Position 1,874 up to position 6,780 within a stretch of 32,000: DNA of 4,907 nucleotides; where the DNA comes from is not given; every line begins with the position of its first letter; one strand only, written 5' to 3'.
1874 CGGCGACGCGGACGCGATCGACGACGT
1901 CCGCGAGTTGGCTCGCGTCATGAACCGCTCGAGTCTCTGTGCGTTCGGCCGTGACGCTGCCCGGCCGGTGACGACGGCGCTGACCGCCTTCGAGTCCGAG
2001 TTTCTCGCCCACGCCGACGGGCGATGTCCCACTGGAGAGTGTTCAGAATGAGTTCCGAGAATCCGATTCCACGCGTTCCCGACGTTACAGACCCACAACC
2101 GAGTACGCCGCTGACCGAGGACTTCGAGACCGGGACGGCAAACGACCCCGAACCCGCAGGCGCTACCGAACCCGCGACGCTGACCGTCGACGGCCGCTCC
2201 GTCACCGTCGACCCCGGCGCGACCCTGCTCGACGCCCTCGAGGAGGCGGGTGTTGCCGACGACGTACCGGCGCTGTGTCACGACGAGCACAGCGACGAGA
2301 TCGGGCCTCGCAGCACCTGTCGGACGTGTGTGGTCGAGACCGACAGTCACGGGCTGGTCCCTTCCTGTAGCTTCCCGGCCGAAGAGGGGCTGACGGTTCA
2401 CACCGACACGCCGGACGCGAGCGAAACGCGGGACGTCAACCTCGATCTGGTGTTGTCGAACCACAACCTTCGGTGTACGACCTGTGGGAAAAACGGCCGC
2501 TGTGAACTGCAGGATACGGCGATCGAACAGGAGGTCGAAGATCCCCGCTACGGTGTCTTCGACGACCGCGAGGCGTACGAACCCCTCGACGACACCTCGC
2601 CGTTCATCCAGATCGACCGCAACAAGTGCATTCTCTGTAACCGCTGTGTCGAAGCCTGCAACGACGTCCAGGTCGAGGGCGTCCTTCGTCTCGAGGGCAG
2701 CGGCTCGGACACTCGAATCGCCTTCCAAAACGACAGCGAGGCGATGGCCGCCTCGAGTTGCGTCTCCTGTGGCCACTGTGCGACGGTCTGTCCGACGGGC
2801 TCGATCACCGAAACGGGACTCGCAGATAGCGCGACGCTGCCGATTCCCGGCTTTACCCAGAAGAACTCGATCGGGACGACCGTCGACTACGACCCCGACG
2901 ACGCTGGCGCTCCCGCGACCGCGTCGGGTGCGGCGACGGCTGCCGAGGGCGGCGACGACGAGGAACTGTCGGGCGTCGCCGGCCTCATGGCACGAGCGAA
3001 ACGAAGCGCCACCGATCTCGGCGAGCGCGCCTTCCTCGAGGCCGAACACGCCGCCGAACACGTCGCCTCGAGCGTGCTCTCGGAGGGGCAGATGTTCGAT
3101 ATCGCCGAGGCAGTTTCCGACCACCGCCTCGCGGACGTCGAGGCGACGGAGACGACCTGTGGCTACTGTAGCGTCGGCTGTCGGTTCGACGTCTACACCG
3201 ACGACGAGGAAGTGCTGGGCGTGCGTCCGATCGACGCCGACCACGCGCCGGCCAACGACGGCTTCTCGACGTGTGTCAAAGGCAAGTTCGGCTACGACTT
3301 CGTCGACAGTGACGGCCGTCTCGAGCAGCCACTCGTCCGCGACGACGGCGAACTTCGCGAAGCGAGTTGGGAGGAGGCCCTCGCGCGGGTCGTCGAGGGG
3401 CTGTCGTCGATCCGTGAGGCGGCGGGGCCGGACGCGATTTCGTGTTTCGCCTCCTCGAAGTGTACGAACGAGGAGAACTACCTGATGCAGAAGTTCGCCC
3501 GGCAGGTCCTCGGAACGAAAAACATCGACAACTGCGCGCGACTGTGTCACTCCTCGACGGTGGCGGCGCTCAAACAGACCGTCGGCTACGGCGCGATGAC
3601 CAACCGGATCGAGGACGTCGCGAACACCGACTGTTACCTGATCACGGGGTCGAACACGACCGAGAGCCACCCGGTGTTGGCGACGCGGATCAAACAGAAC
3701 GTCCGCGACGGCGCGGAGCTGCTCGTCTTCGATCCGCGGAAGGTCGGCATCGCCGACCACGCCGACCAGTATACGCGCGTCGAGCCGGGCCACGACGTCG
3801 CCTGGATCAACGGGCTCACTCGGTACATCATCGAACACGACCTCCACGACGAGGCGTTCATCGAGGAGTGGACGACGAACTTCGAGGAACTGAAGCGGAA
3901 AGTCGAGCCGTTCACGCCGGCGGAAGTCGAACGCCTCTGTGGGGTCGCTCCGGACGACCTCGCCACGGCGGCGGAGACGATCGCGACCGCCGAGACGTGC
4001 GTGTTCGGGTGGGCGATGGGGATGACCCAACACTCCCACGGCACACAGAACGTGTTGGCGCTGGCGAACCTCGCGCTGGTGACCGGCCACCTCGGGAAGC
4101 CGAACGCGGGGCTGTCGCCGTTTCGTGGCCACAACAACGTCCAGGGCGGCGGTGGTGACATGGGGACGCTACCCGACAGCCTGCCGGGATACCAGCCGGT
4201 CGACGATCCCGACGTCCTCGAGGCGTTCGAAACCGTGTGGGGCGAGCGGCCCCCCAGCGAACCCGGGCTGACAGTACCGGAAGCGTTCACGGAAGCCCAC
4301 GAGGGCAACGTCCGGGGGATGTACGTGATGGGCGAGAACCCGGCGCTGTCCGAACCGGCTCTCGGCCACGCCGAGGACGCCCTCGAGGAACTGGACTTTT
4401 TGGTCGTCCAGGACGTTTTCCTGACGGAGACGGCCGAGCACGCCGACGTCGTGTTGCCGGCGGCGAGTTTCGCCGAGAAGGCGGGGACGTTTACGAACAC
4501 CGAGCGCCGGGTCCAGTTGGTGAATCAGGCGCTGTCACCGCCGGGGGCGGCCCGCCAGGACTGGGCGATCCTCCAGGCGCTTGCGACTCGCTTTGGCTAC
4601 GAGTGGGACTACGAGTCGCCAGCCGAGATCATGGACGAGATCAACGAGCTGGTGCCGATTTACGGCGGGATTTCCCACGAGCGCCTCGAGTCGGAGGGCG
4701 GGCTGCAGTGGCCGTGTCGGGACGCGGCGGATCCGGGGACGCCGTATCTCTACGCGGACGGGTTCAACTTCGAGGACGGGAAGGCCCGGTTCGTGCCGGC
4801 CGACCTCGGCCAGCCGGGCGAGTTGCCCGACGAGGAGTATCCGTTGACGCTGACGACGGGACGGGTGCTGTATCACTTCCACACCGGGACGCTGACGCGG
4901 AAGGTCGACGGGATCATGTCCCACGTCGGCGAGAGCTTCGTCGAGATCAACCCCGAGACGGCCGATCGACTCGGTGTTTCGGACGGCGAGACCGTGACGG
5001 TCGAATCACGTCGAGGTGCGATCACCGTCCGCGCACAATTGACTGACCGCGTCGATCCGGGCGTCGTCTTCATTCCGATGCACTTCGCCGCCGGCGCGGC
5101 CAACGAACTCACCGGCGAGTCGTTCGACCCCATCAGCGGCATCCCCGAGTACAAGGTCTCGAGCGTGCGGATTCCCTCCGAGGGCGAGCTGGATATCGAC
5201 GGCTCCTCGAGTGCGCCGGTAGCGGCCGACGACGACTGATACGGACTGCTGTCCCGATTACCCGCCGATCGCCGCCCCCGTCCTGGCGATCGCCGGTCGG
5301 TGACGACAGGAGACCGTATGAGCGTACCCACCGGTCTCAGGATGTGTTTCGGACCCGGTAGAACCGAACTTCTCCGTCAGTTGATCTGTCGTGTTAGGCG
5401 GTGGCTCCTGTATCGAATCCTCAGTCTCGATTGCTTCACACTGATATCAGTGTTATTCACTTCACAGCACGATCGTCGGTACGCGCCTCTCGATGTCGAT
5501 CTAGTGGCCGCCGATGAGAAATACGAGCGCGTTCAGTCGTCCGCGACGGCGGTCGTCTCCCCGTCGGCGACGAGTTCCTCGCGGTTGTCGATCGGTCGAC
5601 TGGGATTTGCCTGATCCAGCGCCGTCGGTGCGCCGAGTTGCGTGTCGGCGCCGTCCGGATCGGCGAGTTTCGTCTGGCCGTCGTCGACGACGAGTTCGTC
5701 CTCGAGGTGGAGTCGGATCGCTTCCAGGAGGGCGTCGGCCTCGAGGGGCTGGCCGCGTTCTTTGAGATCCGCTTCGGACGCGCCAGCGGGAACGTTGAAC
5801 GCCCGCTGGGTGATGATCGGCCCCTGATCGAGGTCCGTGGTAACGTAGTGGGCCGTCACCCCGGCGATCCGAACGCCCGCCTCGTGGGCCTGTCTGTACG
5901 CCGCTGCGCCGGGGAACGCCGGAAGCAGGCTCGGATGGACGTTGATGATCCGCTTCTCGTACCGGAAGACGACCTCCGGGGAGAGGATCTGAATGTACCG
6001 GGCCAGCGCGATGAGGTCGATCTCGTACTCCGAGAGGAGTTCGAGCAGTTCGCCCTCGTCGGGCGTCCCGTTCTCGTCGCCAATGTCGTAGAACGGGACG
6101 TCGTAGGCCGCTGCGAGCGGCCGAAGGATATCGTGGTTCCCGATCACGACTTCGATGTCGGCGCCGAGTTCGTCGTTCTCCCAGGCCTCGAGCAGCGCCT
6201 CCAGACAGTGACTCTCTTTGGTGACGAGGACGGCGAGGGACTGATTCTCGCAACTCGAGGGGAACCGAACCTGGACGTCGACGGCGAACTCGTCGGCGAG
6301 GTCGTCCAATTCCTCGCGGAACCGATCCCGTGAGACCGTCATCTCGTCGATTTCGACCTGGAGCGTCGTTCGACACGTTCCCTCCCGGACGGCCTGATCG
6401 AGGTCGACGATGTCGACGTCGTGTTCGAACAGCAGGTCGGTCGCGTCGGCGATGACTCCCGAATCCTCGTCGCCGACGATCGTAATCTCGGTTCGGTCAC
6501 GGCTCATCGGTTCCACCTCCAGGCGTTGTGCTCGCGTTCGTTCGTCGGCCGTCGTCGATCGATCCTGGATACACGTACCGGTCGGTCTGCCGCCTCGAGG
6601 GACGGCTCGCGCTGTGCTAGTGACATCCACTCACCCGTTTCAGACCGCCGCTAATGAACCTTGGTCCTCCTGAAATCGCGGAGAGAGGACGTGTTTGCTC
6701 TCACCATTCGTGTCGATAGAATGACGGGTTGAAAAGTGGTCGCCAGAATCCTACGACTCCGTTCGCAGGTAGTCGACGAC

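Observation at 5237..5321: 85-nt nested-hairpin element fused to the fdhA stop codon, with a twin after aor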

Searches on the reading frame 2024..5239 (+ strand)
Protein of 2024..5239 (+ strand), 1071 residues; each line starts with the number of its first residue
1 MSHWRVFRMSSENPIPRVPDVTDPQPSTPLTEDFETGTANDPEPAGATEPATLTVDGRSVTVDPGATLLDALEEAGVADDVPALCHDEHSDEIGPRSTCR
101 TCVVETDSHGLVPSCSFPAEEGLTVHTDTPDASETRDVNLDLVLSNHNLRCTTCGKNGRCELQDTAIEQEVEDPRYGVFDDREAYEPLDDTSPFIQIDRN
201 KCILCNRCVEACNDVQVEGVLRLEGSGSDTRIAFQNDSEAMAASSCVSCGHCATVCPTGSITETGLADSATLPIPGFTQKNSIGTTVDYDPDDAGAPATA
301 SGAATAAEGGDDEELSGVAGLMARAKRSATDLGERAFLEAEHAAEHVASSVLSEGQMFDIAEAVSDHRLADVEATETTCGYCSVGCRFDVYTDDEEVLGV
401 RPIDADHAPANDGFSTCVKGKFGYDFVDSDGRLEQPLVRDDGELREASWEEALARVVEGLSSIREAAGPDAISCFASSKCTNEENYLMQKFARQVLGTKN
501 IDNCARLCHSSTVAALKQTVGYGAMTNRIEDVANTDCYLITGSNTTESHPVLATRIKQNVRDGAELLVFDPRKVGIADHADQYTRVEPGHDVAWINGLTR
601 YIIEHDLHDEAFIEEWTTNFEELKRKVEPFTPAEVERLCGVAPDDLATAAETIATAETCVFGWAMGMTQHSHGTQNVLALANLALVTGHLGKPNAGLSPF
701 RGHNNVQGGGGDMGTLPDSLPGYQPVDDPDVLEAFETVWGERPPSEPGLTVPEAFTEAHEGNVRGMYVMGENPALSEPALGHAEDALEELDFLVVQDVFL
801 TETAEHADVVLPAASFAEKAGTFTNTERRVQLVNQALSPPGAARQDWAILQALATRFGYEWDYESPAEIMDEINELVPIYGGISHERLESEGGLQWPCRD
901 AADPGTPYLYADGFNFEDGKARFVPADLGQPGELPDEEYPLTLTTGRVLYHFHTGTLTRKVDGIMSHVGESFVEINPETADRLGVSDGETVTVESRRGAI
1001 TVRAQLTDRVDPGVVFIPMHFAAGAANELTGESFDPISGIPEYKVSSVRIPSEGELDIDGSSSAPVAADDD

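Call 28: search_protein_families(library=pfam, proteins=[window:2024-5239:+], max_evalue=0.001)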
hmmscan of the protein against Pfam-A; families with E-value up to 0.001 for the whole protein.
window:2024-5239:+ (1071 aa): 13 families
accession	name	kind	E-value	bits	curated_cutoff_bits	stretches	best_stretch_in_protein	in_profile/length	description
PF00384.28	Molybdopterin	-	1.9e-74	251.2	24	1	432-855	1-352/353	Molybdopterin oxidoreductase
PF01568.27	Molydop_binding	-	5.6e-35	120.2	26.8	1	941-1045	1-108/110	Molydopterin dinucleotide binding domain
PF13510.11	Fer2_4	-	1.9e-18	66.7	22.8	1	50-129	3-81/82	2Fe-2S iron-sulfur cluster binding domain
PF10588.14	NADH-G_4Fe-4S_3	-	2.5e-13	49.7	27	1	136-175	1-40/40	NADH-ubiquinone oxidoreductase-G iron-sulfur binding region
PF04879.21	Molybdop_Fe4S4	-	2.2e-12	47.2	22.7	1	374-428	3-54/55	Molybdopterin oxidoreductase Fe4S4 domain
PF12838.12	Fer4_7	-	1.6e-08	35.3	27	1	201-259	1-51/52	4Fe-4S dicluster domain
PF14697.11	Fer4_21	-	5.3e-08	33.3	35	1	196-261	2-57/59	4Fe-4S dicluster domain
PF13237.11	Fer4_10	-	3.4e-07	30.5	25.5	1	195-257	2-53/53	4Fe-4S dicluster domain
PF12837.12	Fer4_6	-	2.8e-06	27.4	25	2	194-212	1-19/24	4Fe-4S binding domain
PF13183.11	Fer4_8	-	5.7e-06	27.2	27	1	200-259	3-67/68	4Fe-4S dicluster domain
PF13187.11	Fer4_9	-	7e-06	26.4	27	1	201-260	1-51/52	4Fe-4S dicluster domain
PF00037.32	Fer4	-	8.2e-06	25.9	21.1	1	244-262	6-24/24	4Fe-4S binding domain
PF22117.2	Fer4_Nqo3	-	1.1e-05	26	27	1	193-262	2-67/67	NADH-quinone oxidoreductase subunit 3, ferredoxin-like domain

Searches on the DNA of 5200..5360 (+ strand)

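Call 11: search_dna_similar(query=window:5237-5321:+, collection=plasmids, mode=distant, max_evalue=0.01, max_rows=40)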
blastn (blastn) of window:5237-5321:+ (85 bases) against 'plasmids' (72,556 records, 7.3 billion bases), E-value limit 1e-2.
Records with a match: 2; places in all: 4; records where one place covers at least 80% of the query: 1.
Best place of each record, by identity: 80-90% 1; 60-80% 1.
By first word of the organism name: Natronorubrum 2.
By predicted mobility (MOB-suite, as given by PLSDB): non-mobilizable 2.
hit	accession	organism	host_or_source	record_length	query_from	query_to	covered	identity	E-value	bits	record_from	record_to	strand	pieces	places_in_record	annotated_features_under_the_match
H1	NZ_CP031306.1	Natronorubrum bangense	Cell culture,The Bange salt-alkaline ...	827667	1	85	100%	75.6%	2e-6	58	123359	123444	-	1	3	none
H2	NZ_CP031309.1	Natronorubrum bangense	Cell culture,The Bange salt-alkaline ...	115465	1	56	66%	80.7%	4e-4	51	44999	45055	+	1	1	cation:proton antiporter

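Call 14: get_annotated_region(hit=H1, flank=2500)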
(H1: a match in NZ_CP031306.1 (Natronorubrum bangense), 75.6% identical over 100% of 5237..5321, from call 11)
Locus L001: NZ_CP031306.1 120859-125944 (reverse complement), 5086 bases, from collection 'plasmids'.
description: Natronorubrum bangense strain JCM 10635 plasmid unnamed1, complete sequence
organism: Natronorubrum bangense (NCBI taxid 61858)
taxonomy: Archaea; Euryarchaeota; Halobacteria; Halobacteriales; Natrialbaceae; Natronorubrum; Natronorubrum bangense
host: -; source: Cell culture,The Bange salt-alkaline lake in Tibet; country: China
typing (MOB-suite, as given by PLSDB): non-mobilizable
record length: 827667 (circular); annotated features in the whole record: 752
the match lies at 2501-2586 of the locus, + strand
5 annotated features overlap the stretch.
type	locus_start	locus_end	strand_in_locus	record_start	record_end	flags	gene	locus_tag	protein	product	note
CDS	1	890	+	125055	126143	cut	-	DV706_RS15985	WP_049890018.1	glutamate-cysteine ligase family protein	GO:0042398 - cellular modified amino acid biosynthetic process [Evidence IEA]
CDS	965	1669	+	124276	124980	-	-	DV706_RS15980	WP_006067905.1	GMP synthase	-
CDS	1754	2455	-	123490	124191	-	-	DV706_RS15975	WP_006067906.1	phosphoribosyltransferase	-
CDS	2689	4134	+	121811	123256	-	thiC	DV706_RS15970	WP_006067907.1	phosphomethylpyrimidine synthase ThiC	GO:0009228 - thiamine biosynthetic process [Evidence IEA]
CDS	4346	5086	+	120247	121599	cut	-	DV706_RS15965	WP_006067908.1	alpha/beta fold hydrolase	-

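Call 70: search_rna_families(source=window, start=5200, end=5360, threshold=evalue, max_evalue=10)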
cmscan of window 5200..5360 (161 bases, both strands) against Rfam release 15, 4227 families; matches with E-value up to 10: 3.
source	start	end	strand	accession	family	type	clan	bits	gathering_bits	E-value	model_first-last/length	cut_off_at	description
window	5324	5336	-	RF01380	HIV-1_SD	Cis-reg;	-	12.9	30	6.6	4-16/19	no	Human immunodeficiency virus type 1 major splice donor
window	5258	5321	+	RF02206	WT1-AS_4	Gene; lncRNA;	-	10.4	60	4.8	69-134/134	no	WT1 antisense RNA conserved region 4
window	5320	5360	+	RF04321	tmRNA_permuted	Gene;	-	8.3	47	7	1-41/213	3'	permuted transfer-messenger RNA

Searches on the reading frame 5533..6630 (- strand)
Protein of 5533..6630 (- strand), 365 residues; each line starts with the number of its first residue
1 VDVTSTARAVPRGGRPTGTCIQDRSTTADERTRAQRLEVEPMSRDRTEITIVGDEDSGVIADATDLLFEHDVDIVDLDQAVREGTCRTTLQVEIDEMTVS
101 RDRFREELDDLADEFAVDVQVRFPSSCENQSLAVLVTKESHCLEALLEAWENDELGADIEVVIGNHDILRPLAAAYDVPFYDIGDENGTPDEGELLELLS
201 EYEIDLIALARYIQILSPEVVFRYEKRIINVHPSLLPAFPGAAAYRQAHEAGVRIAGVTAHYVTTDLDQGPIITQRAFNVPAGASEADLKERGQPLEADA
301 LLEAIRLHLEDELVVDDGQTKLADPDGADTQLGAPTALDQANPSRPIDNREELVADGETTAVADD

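Call 28: search_protein_families(library=pfam, proteins=[window:5533-6630:-], max_evalue=0.001)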
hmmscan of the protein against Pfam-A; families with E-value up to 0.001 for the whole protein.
window:5533-6630:- (365 aa): 2 families
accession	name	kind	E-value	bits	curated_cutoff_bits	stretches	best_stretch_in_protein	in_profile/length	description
PF00551.24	Formyl_trans_N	-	1.7e-40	139.1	26.1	1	132-305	3-181/181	Formyl transferase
PF13740.12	ACT_6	-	1.5e-07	31.7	23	1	49-121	5-75/76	ACT domain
